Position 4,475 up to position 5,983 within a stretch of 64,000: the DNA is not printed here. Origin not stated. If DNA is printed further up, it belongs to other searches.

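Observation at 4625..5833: Pseudo-LMW-PTP domain with Ser at the nucleophile position, fused to a C-terminal J domain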

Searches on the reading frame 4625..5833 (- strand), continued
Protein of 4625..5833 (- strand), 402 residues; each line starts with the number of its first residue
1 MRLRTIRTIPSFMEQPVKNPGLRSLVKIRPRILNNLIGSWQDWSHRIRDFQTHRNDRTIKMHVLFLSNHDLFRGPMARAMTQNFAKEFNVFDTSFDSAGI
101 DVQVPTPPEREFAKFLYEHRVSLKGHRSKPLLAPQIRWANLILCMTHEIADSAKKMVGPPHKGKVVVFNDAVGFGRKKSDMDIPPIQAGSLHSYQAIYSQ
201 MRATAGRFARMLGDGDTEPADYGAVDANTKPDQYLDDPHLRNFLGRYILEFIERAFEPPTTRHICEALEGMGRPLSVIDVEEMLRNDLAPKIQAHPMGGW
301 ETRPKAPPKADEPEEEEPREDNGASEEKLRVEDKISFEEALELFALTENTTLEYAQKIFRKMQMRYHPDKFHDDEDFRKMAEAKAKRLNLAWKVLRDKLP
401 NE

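Call 16: find_encoding_contigs(protein=P0013, flank=8000, max_places=2)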
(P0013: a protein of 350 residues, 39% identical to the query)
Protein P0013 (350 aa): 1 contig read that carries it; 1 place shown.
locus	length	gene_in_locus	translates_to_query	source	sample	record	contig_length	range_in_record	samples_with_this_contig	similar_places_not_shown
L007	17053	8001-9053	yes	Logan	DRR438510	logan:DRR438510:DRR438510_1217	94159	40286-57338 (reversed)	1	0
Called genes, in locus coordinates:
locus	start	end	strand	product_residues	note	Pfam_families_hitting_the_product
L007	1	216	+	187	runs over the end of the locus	PF08207:EFP_N, PF01132:EFP, PF09285:Elong-fact-P_C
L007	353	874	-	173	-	-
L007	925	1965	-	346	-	PF01118:Semialdhyde_dh, PF02774:Semialdhyde_dhC, PF22698:Semialdhyde_dhC_1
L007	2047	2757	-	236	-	PF00702:Hydrolase, PF13419:HAD_2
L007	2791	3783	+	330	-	-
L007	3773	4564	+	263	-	-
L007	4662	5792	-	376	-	PF22660:RS_preATP-grasp-like, PF02222:ATP-grasp, PF17769:PurK_C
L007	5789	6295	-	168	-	PF00731:AIRC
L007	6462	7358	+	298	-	-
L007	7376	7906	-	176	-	PF03692:CxxCxxCC (weak)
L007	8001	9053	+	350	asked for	PF01451:LMWPc, PF00226:DnaJ (weak)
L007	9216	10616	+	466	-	PF08529:NusA_N, PF13184:KH_NusA_1st, PF26594:KH_NusA_2nd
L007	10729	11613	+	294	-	PF00515:TPR_1 (faint), PF07719:TPR_2 (faint)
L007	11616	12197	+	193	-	PF00117:GATase, PF07722:Peptidase_C26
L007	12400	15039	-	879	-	PF13004:BACON (weak)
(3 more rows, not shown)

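Call 18: predict_structure(alignment_id=A1)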
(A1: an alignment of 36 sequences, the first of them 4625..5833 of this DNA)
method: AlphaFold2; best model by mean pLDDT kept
length: 402 residues; sequences in the alignment: 36
mean_pLDDT: 82.0   pTM: 0.55
mean pLDDT of the five models: 82.0, 80.9, 80.8, 80.5, 80.3
residues with pLDDT >= 90: 242; 70-90: 66; 50-70: 37; < 50: 57
segments of 3 or more residues with pLDDT < 50: 1-29, 48-56, 316-332
pLDDT, mean of each block of 10 residues (from residue 1): 40 39 43 59 55 54 96 96 96 95 93 95 94 90 98 92 96 94 90 95 97 89 76 75 95 94 92 86 91 91 75 47 37 78 92 94 91 90 93 92 64
secondary structure, 60 per line:
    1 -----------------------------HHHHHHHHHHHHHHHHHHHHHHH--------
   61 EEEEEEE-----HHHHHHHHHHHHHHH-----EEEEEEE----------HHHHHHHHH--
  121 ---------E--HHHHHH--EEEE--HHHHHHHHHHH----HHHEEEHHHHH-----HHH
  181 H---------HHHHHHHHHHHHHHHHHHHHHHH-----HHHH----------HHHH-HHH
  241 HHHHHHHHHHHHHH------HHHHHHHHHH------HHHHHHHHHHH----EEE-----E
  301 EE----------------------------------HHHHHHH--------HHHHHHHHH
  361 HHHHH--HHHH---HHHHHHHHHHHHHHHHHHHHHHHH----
elements in order: H30-52 E61-67 H73-87 E93-99 H110-118 H133-138 E141-144 H147-157 E165-167 H168-172 H178-181 H191-213 H219-222 H233-236 H238-254 H261-270 H277-287 E292-294 E300-302 H337-343 H352-365 H368-371 H375-398

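Call 20: fold_search(model_id=the predicted structure, library=pdb)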
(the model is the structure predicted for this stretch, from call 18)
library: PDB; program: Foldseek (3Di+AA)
matches with E <= 10: 1013; with E <= 0.001: 90
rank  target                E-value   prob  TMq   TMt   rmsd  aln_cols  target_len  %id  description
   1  4etn                  2.1e-10  1.00  0.35  0.92   1.6       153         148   22  Crystal structure of YwlE mutant from Bacillus subtilis (released 2012-06-20)
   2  4kk4                  4.1e-10  1.00  0.35  0.90   1.7       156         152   23  YwlE arginine phosphatase - C7S mutant with phosphorylated active site serine (released 2013-07-03)
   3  4kk3                  7.4e-10  1.00  0.35  0.90   1.7       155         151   22  YwlE arginine phosphatase - wildtype (released 2013-07-03)
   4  2wmy_B                5.8e-09  1.00  0.33  0.89   1.9       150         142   18  Crystal structure of the tyrosine phosphatase Wzb from Escherichia coli K30 in complex with sulphate. (released 2009-07-21)
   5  2wmy_C                1.1e-08  1.00  0.33  0.87   2.4       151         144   18  Crystal structure of the tyrosine phosphatase Wzb from Escherichia coli K30 in complex with sulphate. (released 2009-07-21)
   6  2wmy_F                1.2e-08  1.00  0.33  0.89   1.9       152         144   19  Crystal structure of the tyrosine phosphatase Wzb from Escherichia coli K30 in complex with sulphate. (released 2009-07-21)
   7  1zgg_MODEL_1_A        1.2e-08  1.00  0.35  0.90   2.0       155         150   22  Solution structure of a low molecular weight protein tyrosine phosphatase from Bacillus subtilis (released 2006-03-28)
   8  4egs_A                1.5e-08  1.00  0.35  0.91   1.7       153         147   22  Crystal Structure Analysis of Low Molecular Weight Protein Tyrosine Phosphatase from T. tengcongensis (released 2012-10-03)
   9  2wmy_D                1.5e-08  1.00  0.33  0.89   1.9       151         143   18  Crystal structure of the tyrosine phosphatase Wzb from Escherichia coli K30 in complex with sulphate. (released 2009-07-21)
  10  7dhd_A                1.8e-08  1.00  0.33  0.85   1.9       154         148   19  Vibrio vulnificus Wzb (released 2021-01-20)
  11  4pic_A                2.2e-08  1.00  0.33  0.84   1.7       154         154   25  YwlE arginine phosphatase from Geobacillus stearothermophilus (released 2014-05-28)
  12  4lrq_B                3.3e-08  1.00  0.35  0.89   1.9       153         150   19  Crystal structure of a Low Molecular Weight Phosphotyrosine phosphatase from Vibrio choleraeO395 (released 2014-07-02)
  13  2wmy_A                3.5e-08  1.00  0.33  0.89   1.8       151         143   18  Crystal structure of the tyrosine phosphatase Wzb from Escherichia coli K30 in complex with sulphate. (released 2009-07-21)
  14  4etm_B                3.7e-08  1.00  0.35  0.84   2.6       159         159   18  Crystal structure of YfkJ from Bacillus subtilis (released 2012-10-24)
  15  4lrq_C                4.1e-08  1.00  0.34  0.88   1.9       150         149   18  Crystal structure of a Low Molecular Weight Phosphotyrosine phosphatase from Vibrio choleraeO395 (released 2014-07-02)
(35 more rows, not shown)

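Call 26: find_related_loci(query=A1, collection=genome_contigs, flank=4000)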
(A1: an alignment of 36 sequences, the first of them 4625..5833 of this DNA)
Query A1 (402 aa) in genome_contigs; peptide patterns used: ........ (x = any residue, [..] = any of these).
32 stretches matched a pattern; 26 encode a relative of the query (tblastn E <= 1e-3); 26 distinct loci.
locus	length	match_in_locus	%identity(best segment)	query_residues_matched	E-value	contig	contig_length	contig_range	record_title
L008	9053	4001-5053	43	61-399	8e-91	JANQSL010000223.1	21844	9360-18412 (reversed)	MAG: Candidatus Sumerlaeia bacterium isolate IP29b_bin.95 k99_3664667, whole genome shotgun sequence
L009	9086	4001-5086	41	60-401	2e-87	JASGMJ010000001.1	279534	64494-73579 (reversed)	MAG: Candidatus Sumerlaeota bacterium isolate DJKA124_ANT21_bin.23 scaffold_0, whole genome shotgun sequence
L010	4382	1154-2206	41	60-399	3e-81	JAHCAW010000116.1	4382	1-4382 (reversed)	MAG: Candidatus Sumerlaeia bacterium isolate ACE_SUM1 SUM1_116, whole genome shotgun sequence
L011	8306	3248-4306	39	55-400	1e-77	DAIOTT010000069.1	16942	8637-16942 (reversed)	MAG TPA_asm: Candidatus Sumerlaeota bacterium isolate CTOTU7337 NODE_4049_length_16942_cov_3.299520, whole genome shotgu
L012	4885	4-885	46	114-399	7e-77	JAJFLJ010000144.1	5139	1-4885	MAG: Candidatus Sumerlaeota bacterium isolate OFTM212 OFTM212_143, whole genome shotgun sequence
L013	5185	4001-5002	37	52-399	1e-70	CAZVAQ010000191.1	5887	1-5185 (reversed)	MAG TPA_asm: uncultured Candidatus Sumerlaeota bacterium isolate SRP268622_co1_110 genome assembly, contig: NODE_33870_l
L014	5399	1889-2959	36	61-399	4e-68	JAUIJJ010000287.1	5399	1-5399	MAG: bacterium isolate Co_bin.308 NODE_87014_length_5399_cov_0.646244, whole genome shotgun sequence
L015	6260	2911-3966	36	61-398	5e-63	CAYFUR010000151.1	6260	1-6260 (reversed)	MAG TPA_asm: uncultured Candidatus Sumerlaeota bacterium isolate ERP107533_co1_201 genome assembly, contig: NODE_15734_l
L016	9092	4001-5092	34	60-402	5e-60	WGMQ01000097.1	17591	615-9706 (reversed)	MAG: bacterium isolate RI_26 c_000000182547, whole genome shotgun sequence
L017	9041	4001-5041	39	61-400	5e-70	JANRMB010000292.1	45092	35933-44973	MAG: Candidatus Sumerlaeia bacterium isolate bins.237 k141_3093755, whole genome shotgun sequence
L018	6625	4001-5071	35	61-399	5e-54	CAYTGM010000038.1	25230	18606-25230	MAG TPA_asm: uncultured Candidatus Sumerlaeota bacterium isolate SRP321284_co1_38 genome assembly, contig: NODE_2249_len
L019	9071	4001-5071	40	61-399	5e-79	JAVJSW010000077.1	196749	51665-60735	MAG: Sumerlaeia bacterium isolate G1-WW12-26 k141_68827, whole genome shotgun sequence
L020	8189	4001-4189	37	338-400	2e-7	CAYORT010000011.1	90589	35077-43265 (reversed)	MAG TPA_asm: uncultured Chryseobacterium sp. isolate SRP278252_co3_56 genome assembly, contig: NODE_224_length_90589_cov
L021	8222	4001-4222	34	324-400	4e-7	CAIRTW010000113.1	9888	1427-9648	MAG: uncultured Bacteroidetes bacterium isolate Umea_bin-01667 genome assembly, contig: bin-01667:113/376, whole genome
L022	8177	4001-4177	37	342-400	5e-7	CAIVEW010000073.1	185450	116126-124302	MAG: uncultured Bacteroidetes bacterium isolate AM2_bin-0368 genome assembly, contig: bin-0368:073/113, whole genome sho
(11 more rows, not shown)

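Call 32: search_solved_structures(query=A1, max_evalue=0.001, show_alignments=5)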
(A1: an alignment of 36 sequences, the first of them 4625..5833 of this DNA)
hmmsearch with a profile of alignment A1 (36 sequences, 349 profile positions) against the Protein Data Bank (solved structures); distinct sequences matched with E-value up to 0.001: 99 (the best 60 are shown).
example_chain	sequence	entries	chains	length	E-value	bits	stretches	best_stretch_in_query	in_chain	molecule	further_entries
4kk4_A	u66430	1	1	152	3.1e-18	69.3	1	1-113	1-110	Low molecular weight protein-tyrosine-phosphatase YwlE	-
4kk3_A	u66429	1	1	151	8.9e-18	67.8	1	1-114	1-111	Low molecular weight protein-tyrosine-phosphatase YwlE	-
1zgg_A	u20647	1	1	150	8.9e-18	67.8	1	1-114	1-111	Putative low molecular weight protein-tyrosine-phosphatase ywlE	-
4eti_A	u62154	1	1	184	1.8e-17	66.8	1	1-113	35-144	Low molecular weight protein-tyrosine-phosphatase ywlE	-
4etn_A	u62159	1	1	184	2.8e-16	62.8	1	1-113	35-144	Low molecular weight protein-tyrosine-phosphatase ywlE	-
4egs_A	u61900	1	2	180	4.3e-15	58.9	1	1-122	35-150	Ribose 5-phosphate isomerase RpiB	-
4pic_A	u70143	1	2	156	5.3e-12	48.8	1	2-154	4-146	Arginine phosphatase Ywle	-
4etm_A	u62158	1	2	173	5.8e-10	42.1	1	2-112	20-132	Low molecular weight protein-tyrosine-phosphatase yfkJ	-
2n04_A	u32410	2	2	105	7.5e-10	41.7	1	275-347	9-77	DnaJ homolog subfamily C member 5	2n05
2gi4_A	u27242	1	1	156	7.5e-10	41.7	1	2-106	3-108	possible phosphotyrosine protein phosphatase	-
1bqz_A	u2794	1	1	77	8.6e-10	41.5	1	286-346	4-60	DNAJ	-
5nro_B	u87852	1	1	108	9.8e-10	41.3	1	282-346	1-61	Chaperone protein DnaJ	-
2dmx_A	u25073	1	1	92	1.4e-09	40.8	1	286-345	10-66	DnaJ homolog subfamily B member 8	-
2ctw_A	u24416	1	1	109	1.5e-09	40.7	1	281-346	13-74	DnaJ homolog subfamily C member 5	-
1bq0_A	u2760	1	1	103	2e-09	40.3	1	286-346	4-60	DNAJ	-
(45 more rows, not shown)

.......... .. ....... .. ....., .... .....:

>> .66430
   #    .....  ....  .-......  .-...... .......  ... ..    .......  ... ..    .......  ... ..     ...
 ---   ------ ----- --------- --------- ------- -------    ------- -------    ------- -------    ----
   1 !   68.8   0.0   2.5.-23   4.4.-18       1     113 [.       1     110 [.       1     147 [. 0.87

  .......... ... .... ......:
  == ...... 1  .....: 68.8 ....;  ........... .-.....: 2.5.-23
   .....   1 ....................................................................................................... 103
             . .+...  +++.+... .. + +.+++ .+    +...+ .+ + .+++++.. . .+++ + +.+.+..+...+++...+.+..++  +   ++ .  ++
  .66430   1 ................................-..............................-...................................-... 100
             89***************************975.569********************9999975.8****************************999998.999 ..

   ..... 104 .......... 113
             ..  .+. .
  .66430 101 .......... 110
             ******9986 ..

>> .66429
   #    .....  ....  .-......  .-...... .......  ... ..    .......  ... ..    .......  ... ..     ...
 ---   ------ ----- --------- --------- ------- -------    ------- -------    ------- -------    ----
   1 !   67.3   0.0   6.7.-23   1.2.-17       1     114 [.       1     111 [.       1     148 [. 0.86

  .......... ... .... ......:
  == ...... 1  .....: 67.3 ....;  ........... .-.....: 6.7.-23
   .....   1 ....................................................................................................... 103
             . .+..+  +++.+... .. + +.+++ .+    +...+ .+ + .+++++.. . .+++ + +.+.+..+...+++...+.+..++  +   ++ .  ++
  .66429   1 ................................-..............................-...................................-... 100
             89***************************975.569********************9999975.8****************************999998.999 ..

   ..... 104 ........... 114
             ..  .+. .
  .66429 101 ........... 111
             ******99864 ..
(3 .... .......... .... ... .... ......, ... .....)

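Call 39: search_protein_representatives(alignment_id=A1)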
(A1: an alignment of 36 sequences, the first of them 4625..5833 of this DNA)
Query: 36 sequences, 349 profile positions. Proteins with E-value up to 0.001 (for the whole library): 33423; up to 1e-10: 1582; up to 1e-30: 19. The best 150 are listed.
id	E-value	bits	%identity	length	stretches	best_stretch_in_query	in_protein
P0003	2.0e-137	474.4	-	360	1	1-347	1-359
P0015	8.5e-133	459.2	-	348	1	1-348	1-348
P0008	2.1e-130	451.3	-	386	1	1-348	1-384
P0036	5.9e-129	446.6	-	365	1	1-348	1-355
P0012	4.4e-127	440.4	-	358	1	1-347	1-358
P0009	4.5e-122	424.0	-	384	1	1-348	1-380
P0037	5.6e-117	407.2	-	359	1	1-348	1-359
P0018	1.3e-115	402.7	-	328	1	1-347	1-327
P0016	3.0e-115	401.5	-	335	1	1-348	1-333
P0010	1.6e-114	399.2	-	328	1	28-347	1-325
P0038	7.9e-111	387.0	-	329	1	1-348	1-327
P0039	9.9e-109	380.1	-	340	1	16-347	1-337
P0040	1.5e-96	340.1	-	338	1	1-347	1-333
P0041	3.5e-93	328.9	-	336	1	1-346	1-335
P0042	6.2e-75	268.9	-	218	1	135-347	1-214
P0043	9.5e-73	261.7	-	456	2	174-346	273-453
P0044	9.3e-69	248.6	-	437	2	180-347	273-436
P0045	3.5e-68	246.7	-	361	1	1-347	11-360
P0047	6.7e-30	120.8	-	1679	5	2-156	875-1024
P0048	1.7e-29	119.5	-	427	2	237-344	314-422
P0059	2.6e-18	82.7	-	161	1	186-345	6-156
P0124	9.3e-16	74.3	-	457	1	235-344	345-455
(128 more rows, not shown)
